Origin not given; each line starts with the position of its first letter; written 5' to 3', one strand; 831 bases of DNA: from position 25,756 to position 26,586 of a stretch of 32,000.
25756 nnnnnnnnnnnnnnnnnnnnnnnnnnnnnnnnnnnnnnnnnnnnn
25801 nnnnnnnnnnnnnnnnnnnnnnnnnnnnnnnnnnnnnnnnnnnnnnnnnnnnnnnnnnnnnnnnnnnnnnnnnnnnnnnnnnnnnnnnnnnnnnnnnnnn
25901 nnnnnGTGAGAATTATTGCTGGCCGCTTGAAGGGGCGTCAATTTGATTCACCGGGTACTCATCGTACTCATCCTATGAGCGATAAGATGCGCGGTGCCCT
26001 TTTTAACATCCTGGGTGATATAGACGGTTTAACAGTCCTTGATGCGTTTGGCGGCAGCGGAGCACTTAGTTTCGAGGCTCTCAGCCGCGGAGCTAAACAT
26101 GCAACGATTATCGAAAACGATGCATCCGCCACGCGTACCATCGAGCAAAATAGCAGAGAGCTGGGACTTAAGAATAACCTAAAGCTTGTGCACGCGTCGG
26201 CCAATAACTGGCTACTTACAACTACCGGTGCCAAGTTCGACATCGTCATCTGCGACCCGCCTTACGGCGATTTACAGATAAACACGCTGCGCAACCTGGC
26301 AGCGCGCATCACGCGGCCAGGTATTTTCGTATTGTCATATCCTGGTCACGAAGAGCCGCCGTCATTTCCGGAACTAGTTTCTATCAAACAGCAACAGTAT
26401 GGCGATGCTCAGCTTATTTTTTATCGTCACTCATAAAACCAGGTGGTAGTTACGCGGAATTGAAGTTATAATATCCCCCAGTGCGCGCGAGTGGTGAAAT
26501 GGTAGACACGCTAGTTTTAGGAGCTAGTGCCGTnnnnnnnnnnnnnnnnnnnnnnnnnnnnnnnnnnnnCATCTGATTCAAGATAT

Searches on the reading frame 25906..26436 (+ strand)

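Call 97: search_protein_families(library=pfam, proteins=[window:25906-26436:+], max_evalue=0.001)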
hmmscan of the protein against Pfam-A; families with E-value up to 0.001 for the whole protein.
window:25906-26436:+ (176 aa): 7 families
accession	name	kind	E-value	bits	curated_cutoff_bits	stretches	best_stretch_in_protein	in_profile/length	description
PF03602.21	Cons_hypoth95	-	9e-42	143.2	24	1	1-173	1-181/182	Conserved hypothetical protein 95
PF13847.12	Methyltransf_31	-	6.3e-09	36.1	27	1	40-150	3-116/145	Methyltransferase domain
PF01170.24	UPF0020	-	2.1e-07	31.2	22.3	1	23-122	11-133/197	RMKL-like, methyltransferase domain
PF05175.20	MTS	-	3.6e-07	30.4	23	1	33-135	24-122/170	Methyltransferase small domain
PF13649.12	Methyltransf_25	-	4.6e-06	27.7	27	1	44-128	1-82/97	Methyltransferase domain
PF06325.19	PrmA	-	6.7e-05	23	22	1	17-117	143-233/296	Ribosomal protein L11 methyltransferase (PrmA)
PF09445.16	Methyltransf_15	-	0.00012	22.1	22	1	43-122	3-83/165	RNA cap guanine-N2 methyltransferase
